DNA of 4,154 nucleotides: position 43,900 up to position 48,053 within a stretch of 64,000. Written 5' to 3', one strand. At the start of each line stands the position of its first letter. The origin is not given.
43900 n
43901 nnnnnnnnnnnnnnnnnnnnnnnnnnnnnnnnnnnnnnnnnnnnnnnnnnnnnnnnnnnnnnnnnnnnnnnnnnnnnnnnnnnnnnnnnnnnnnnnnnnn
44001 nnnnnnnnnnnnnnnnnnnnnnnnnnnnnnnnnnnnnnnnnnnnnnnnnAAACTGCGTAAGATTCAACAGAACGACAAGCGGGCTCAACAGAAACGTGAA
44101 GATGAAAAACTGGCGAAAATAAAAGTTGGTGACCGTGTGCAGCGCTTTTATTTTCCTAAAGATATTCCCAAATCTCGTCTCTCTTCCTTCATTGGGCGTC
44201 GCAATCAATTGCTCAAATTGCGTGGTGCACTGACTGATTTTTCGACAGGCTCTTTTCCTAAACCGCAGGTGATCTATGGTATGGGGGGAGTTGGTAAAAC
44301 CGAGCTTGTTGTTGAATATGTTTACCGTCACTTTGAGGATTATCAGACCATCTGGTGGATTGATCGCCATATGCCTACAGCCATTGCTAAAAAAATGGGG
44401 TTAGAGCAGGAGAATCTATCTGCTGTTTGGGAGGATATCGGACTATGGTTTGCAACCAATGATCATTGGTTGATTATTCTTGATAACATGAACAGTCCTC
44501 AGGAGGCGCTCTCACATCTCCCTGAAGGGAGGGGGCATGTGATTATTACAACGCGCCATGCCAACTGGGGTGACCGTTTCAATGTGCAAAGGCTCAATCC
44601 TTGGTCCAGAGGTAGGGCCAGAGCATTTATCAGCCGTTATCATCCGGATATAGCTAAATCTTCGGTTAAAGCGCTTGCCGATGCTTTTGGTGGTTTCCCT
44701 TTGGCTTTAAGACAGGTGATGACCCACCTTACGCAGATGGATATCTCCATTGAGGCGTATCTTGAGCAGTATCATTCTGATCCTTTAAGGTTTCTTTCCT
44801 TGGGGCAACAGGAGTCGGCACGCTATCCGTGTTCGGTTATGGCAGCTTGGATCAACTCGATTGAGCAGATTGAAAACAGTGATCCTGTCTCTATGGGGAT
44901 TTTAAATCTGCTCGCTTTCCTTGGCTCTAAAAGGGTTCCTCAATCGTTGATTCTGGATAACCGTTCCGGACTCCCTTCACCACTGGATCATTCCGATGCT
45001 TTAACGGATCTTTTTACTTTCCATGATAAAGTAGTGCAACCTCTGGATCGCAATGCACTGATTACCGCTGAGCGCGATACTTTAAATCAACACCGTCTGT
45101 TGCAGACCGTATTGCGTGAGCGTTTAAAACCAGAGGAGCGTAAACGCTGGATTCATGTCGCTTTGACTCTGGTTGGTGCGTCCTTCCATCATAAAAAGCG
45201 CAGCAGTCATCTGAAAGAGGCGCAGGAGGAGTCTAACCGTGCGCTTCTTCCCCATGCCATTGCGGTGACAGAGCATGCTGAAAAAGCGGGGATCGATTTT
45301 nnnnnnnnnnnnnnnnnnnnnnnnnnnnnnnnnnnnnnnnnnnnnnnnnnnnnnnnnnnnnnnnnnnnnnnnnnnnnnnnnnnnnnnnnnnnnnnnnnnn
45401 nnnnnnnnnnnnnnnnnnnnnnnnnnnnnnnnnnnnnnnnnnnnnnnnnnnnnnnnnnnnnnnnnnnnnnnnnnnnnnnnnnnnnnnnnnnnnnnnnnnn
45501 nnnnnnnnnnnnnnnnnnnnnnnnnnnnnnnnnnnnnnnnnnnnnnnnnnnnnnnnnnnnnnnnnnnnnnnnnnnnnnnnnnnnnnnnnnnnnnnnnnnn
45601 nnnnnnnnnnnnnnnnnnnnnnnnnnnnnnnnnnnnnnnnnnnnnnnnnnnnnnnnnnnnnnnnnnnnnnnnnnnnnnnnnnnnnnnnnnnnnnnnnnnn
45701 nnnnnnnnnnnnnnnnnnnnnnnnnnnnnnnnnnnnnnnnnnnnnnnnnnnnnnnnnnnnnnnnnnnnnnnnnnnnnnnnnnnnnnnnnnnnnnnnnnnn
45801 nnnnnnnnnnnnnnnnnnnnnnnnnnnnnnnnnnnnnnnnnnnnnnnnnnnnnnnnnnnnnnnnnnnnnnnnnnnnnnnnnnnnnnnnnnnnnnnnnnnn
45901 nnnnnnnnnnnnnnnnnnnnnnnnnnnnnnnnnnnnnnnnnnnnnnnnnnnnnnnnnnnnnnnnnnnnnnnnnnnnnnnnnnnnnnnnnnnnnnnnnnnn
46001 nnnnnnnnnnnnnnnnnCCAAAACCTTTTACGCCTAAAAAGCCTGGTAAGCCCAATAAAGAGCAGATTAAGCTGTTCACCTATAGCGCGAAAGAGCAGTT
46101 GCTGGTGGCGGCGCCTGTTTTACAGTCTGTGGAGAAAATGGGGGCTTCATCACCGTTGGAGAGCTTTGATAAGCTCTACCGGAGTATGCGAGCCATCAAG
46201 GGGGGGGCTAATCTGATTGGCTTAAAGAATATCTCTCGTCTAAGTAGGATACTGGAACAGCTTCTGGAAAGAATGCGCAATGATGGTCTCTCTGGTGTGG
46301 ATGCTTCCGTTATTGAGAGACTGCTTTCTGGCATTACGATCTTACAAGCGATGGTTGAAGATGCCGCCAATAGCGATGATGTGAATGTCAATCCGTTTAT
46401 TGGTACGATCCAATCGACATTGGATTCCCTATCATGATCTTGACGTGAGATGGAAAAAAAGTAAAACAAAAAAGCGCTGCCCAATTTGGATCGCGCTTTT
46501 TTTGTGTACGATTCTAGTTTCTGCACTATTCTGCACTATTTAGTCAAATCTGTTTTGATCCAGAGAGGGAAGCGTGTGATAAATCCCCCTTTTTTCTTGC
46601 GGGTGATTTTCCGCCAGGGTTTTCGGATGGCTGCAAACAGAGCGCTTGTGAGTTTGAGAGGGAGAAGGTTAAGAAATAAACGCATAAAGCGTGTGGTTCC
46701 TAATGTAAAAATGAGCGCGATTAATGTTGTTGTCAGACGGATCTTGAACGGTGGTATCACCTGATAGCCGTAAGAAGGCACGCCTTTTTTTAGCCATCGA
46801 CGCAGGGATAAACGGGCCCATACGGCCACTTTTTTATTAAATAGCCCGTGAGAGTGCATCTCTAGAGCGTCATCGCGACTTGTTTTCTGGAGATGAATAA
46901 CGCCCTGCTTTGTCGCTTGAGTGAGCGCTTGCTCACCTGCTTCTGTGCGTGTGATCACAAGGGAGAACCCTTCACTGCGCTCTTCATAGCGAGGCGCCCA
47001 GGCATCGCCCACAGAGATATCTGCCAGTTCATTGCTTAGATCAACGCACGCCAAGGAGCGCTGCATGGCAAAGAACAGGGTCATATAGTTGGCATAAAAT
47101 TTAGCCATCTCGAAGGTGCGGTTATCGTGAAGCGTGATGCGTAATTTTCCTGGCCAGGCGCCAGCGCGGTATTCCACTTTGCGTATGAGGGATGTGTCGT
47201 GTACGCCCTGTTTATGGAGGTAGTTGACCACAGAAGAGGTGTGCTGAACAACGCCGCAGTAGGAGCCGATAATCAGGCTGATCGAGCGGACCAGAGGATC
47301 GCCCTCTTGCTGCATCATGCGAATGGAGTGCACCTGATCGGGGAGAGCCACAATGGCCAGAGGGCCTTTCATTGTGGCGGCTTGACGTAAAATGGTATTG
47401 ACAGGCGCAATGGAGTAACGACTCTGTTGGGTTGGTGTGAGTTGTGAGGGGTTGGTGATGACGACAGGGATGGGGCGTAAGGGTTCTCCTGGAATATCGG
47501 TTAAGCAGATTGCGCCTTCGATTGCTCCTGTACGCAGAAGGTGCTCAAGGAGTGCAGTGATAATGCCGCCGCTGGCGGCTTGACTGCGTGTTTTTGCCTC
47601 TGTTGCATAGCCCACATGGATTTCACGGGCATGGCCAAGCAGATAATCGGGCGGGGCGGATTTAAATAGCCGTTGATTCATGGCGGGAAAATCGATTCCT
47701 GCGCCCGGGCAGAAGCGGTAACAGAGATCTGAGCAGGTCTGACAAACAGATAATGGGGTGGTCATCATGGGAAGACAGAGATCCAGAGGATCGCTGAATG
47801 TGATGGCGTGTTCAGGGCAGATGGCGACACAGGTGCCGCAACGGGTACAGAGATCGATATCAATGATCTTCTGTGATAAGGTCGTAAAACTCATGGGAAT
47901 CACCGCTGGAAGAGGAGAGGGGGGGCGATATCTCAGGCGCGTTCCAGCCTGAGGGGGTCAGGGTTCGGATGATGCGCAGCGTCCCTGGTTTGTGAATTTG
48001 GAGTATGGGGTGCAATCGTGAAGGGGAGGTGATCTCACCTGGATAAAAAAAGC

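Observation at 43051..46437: SPOR - TM - NB-ARC - TPR - Hpt-like protein: a STAND NTPase wired across the inner membrane to a peptidoglycan-binding domain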

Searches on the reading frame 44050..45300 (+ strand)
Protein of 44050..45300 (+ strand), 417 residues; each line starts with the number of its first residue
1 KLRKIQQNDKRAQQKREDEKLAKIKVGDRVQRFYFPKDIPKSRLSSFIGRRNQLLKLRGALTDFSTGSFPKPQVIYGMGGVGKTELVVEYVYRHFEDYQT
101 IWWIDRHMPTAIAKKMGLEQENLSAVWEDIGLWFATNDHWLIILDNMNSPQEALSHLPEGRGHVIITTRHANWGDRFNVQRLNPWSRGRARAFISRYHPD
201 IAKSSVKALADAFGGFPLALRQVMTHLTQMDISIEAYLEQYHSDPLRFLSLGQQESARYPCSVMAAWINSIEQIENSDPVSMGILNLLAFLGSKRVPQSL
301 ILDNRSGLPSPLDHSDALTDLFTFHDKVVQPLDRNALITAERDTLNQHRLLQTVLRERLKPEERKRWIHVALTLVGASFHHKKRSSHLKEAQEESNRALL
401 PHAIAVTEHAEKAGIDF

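Call 19: search_protein_families(library=pfam, proteins=[window:44050-45300:+], max_evalue=10)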
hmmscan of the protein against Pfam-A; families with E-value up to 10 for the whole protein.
window:44050-45300:+ (417 aa): 9 families
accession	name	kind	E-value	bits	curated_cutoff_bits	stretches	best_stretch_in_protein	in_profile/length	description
PF25000.1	DUF7779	-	5.4e-06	27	27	1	274-363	3-94/95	Domain of unknown function (DUF7779)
PF13191.12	AAA_16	-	1.1e-05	26.5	32.6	1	47-98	2-51/167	AAA ATPase domain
PF25199.1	nSTAND_NTPase5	-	0.0013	19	34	1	45-173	16-137/145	Novel STAND NTPase 5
PF01637.24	ATPase_2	-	0.0055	17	33.2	1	70-105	20-56/225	ATPase domain predominantly from Archaea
PF00931.28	NB-ARC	-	0.028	14.1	23.5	1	75-104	23-55/248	NB-ARC domain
PF00071.28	Ras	-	0.041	13.9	21.6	1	74-99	3-28/162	Ras family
PF08477.19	Roc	-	0.11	13.2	27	1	74-99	3-28/119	Ras of Complex, Roc, domain of DAPkinase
PF14516.12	AAA_35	-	0.19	10.9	27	1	182-242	198-258/331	AAA-like domain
PF13173.12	AAA_14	-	0.21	12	27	1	71-154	3-78/129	AAA domain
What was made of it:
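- Tried and rejected: A direct PF00931 match was not significant (call 19).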

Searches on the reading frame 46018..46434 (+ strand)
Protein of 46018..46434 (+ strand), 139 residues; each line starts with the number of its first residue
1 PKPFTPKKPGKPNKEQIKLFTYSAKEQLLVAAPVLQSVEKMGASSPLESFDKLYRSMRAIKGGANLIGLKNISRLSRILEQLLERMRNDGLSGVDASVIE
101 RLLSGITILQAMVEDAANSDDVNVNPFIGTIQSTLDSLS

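Call 17: find_homologous_proteins(query=window:46018-46434:+, max_evalue=0.01)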
Query window:46018-46434:+: 42 candidates shared short words with the query, none scored E <= 0.01.

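Call 18: search_solved_structures(query=window:46018-46434:+, max_evalue=10, show_alignments=3)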
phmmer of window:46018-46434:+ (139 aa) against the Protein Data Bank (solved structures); distinct sequences matched with E-value up to 10: 13.
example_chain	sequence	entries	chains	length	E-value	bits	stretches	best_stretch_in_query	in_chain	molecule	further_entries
2ld6_A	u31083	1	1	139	6.5e-08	36.1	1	16-134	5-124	Chemotaxis protein CheA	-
6ff6_A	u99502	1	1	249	2.8e-06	30.8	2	47-124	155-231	BRIC1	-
1tqg_A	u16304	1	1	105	4.8e-06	30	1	15-115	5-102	Chemotaxis protein cheA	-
3kyi_A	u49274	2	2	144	0.00021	24.7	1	51-119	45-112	Putative histidine protein kinase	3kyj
1i5n_A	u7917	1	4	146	0.00057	23.3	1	41-124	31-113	CHEMOTAXIS PROTEIN CHEA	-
2lp4_A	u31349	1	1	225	0.0012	22.3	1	42-124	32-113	Chemotaxis protein CheA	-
8c5v_C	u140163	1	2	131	0.0046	20.4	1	46-121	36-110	Chemotaxis protein CheA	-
6s1k_A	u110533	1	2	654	0.034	17.6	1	47-119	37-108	Chemotaxis protein CheA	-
2lch_A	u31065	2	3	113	0.16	15.4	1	14-102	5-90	Protein OR38 | computationally designed four-helix bundle protein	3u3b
8j07_m3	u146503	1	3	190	0.24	14.9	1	34-77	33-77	Dynein axonemal light chain 1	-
7t03_A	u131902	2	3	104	0.45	14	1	14-102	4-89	Cold unfolding four helix bundle | Designed cold unfolding four helix bundle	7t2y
1ldk_A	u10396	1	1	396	0.79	13.2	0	60-100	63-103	CULLIN HOMOLOG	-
6wcq_D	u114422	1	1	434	1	12.9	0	60-100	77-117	Cullin-1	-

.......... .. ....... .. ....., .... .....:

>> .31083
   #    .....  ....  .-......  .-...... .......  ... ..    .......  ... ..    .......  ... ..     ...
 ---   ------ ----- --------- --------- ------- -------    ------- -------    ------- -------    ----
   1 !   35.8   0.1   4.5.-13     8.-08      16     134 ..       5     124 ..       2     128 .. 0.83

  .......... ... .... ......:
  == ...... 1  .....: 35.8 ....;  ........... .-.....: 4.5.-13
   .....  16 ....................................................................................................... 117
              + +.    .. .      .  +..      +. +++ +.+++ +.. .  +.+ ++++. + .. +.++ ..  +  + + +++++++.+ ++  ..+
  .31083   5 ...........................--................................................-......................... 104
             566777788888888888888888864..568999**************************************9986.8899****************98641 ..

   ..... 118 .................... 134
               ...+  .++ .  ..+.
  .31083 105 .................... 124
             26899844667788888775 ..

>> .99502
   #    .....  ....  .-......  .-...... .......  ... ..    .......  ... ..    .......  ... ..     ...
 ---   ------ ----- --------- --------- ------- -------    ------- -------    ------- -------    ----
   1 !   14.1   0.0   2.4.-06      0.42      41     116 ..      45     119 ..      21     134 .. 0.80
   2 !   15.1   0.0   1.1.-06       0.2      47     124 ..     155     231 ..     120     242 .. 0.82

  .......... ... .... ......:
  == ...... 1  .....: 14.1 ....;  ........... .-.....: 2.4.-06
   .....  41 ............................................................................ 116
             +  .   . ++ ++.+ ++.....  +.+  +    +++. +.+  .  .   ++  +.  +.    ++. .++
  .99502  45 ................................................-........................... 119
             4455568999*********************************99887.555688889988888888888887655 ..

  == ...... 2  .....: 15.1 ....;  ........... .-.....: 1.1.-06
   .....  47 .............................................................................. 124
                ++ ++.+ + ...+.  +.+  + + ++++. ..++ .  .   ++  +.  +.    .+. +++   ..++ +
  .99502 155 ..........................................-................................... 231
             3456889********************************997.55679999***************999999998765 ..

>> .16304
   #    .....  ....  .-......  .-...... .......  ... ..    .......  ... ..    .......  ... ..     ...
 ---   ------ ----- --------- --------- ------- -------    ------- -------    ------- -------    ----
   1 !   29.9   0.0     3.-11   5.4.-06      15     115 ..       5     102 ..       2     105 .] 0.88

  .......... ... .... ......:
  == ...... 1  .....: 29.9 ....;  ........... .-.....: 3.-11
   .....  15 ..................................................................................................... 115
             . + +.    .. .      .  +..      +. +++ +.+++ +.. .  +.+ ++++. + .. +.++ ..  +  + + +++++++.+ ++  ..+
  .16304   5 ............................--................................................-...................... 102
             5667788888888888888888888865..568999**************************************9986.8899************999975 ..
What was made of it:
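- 46063..46434 (+): CheA-P1-type Hpt-like helical bundle (aa 1005-1128) without the phospho-His; R1047 is the CGA codon at 46189-46191. PDB phmmer gives 2ld6_A at E 6.5e-8 (call 18).
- On Hpt / CheA P1 (PF01627): However, phmmer against PDB CheA P1 domains is significant: 6.5e-8, 4.8e-6, 2e-4 and 6e-4 (call 18).
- Checked: CheA-P1-like tail: phmmer against PDB sequences gives T. maritima CheA P1 (2ld6_A) at E 6.5e-8 over 119 residues, plus five other CheA P1 structures (call 18).
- Tail: significant similarity specifically to CheA P1 structures, including R. sphaeroides CheA3 P1 (3kyi), and not to other Hpt types (call 18).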

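Call 19: search_protein_families(library=pfam, proteins=[window:46018-46434:+], max_evalue=10)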
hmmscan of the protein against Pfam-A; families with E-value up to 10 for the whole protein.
window:46018-46434:+ (139 aa): 3 families
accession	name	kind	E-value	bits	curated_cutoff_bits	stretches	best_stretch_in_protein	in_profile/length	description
PF01627.28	Hpt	-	9.5e-05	23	24.6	1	38-112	14-77/84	Hpt domain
PF17690.6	DUF5537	-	0.15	12.2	28.4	1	32-110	62-138/160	Family of unknown function (DUF5537)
PF18558.8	HTH_51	-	0.19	11.9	50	1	35-91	24-80/88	Methyltransferase, Helix-turn-helix domain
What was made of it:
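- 46063..46434 (+): PF01627 scores 23.0 bits against a gathering score of 24.6 (call 19).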

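Call 42: predict_structure(protein=window:46018-46434:+)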
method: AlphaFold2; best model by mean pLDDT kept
length: 139 residues; sequences in the alignment: 1
mean_pLDDT: 56.7   pTM: 0.49
mean pLDDT of the five models: 56.7, 54.5, 53.1, 47.7, 47.2
residues with pLDDT >= 90: 0; 70-90: 12; 50-70: 87; < 50: 40
segments of 3 or more residues with pLDDT < 50: 1-8, 14-27, 56-64, 132-139
pLDDT, mean of each block of 10 residues (from residue 1): 44 49 49 61 60 51 52 69 73 63 66 60 53 43
secondary structure, 60 per line:
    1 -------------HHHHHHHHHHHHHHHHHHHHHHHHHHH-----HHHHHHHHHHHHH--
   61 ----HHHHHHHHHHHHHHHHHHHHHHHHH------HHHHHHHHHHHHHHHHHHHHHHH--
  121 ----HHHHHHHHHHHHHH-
elements in order: H14-40 H46-58 H65-89 H96-118 H125-138
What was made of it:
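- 46063..46434 (+): Five helices are predicted, at low pLDDT (call 42).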

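Call 71: fold_search(model_id=the predicted structure, library=pdb)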
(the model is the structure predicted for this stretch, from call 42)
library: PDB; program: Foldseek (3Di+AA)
matches with E <= 10: 470; with E <= 0.001: 0
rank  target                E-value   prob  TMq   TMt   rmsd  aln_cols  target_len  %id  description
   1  1x91                  1.7e-01  0.92  0.38  0.36   6.0       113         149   18  Crystal structure of mutant form A of a pectin methylesterase inhibitor from Arabidopsis (released 2004-12-28)
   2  1x90_A                3.9e-01  0.89  0.44  0.42   5.6       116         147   17  Crystal structure of mutant form B of a pectin methylesterase inhibitor from Arabidopsis (released 2004-12-28)
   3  1x8z_A                5.5e-01  0.75  0.43  0.41   7.6       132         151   19  Crystal structure of a pectin methylesterase inhibitor from Arabidopsis thaliana (released 2004-12-28)
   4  8g3k_B                6.0e-01  0.35  0.31  0.29  13.4       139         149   12  Cryo-EM imaging scaffold subunits A and B used to display KRAS G12C complex with GDP (released 2023-08-09)
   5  1x8z_B                7.7e-01  0.69  0.42  0.40   5.9       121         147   18  Crystal structure of a pectin methylesterase inhibitor from Arabidopsis thaliana (released 2004-12-28)
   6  2lfd_MODEL_1_A        8.1e-01  0.72  0.40  0.46   5.7       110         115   13  Solution NMR structure of Diiron protein in presence of 2 eq Zn2+, Northeast Structural Genomics Consortium Ta (released 2011-08-24)
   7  1yo7_A                9.8e-01  0.80  0.48  0.54   4.6       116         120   16  Re-engineering topology of the homodimeric ROP protein into a single-chain 4-helix bundle (released 2005-02-15)
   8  1nog                  1.0e+00  0.38  0.34  0.32  13.4       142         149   12  Crystal Structure of Conserved Protein 0546 from Thermoplasma Acidophilum (released 2003-07-29)
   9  7zjr                  1.0e+00  0.20  0.32  0.20  14.0       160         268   18  X-ray structure of the periplasmic region of PilJ from P. aeruginosa (released 2022-04-27)
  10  6z0c_D                1.0e+00  0.10  0.22  0.17  16.7       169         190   15  Structure of in silico modelled artificial Maquette-3 protein (released 2021-03-17)
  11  1ls4_MODEL_1_A        1.0e+00  0.08  0.18  0.17  14.3       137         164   14  NMR structure of apolipophorin-III from Locusta migratoria (released 2003-06-17)
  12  8wdf                  1.1e+00  0.20  0.33  0.22  14.1       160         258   17  Chemoreceptor PilJ from Pseudomonas aeruginosa PA14 (released 2024-07-24)
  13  4iwb_B                1.1e+00  0.41  0.39  0.36   7.7       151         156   11  Novel Fold of FliC/FliS Fusion Protein (released 2013-12-11)
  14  8hdu_C                1.2e+00  0.18  0.31  0.29  11.6       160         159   15  De novo design cavitated protein without predefined topology (released 2023-01-18)
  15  3ke4_A                1.3e+00  0.21  0.30  0.25  13.5       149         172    9  Crystal structure of a PduO-Type ATP:Cob(I)alamin adenosyltransferase from Bacillus cereus (released 2010-10-20)
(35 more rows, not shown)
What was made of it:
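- Tried and rejected: I discarded this as evidence (calls 42, 71).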

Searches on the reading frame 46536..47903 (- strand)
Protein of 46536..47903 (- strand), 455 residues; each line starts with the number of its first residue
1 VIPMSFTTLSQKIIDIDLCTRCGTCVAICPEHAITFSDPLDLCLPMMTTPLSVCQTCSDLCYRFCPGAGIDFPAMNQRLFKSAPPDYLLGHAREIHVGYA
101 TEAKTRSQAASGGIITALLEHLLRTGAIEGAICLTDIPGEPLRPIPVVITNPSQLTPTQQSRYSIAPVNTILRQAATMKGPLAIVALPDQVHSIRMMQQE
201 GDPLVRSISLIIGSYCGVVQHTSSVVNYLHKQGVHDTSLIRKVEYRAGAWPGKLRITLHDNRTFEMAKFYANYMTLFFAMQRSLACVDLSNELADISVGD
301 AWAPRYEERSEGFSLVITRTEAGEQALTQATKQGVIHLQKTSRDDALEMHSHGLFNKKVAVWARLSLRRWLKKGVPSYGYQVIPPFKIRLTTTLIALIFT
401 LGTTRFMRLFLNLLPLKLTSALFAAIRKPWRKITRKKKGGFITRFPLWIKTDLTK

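Call 9: search_protein_families(library=pfam, proteins=[window:46536-47903:-], max_evalue=0.001)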
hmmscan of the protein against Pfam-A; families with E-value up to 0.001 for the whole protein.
window:46536-47903:- (455 aa): 6 families
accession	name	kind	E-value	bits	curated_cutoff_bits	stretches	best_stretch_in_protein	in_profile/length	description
PF04432.18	FrhB_FdhB_C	-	3.6e-25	89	23.3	1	182-342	4-148/150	Coenzyme F420 hydrogenase/dehydrogenase, beta subunit C terminus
PF04422.18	FrhB_FdhB_N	-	1.7e-19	70.1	22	1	96-172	2-77/78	Coenzyme F420 hydrogenase/dehydrogenase, beta subunit N-term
PF00037.32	Fer4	-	1.8e-06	28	21.1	1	13-35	2-24/24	4Fe-4S binding domain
PF12837.12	Fer4_6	-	1.6e-05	25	25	1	14-34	4-24/24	4Fe-4S binding domain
PF12797.12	Fer4_2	-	0.00036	20.8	24.5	1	13-31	4-22/22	4Fe-4S binding domain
PF12838.12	Fer4_7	-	0.00094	20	27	0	19-66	2-49/52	4Fe-4S dicluster domain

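Call 84: search_protein_families(library=ncbifam, proteins=[window:46536-47903:-], max_evalue=0.00001)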
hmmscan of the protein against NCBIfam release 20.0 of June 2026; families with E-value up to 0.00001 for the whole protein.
window:46536-47903:- (455 aa): 5 families
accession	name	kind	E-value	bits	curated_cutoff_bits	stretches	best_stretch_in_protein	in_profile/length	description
NF006807.0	PRK09325.1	subfamily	2.9e-26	92.2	269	1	89-348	4-254/283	coenzyme F420-reducing hydrogenase subunit beta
NF006808.0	PRK09326.1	equivalog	3.5e-22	78.7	444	1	12-332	7-296/341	F420H2 dehydrogenase subunit F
TIGR03289.1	frhB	equivalog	6.1e-21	74.7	331.5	1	89-342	1-244/275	coenzyme F420 hydrogenase subunit beta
NF040616.1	F420_dehyd_FpoF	exception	1.5e-20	73.4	475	1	102-331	83-294/337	F420H2 dehydrogenase subunit FpoF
NF042909.1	FMH_DH_FwdF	exception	1.2e-06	27.9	375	1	11-77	219-281/336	tungsten-dependent formylmethanofuran dehydrogenase subunit FwdF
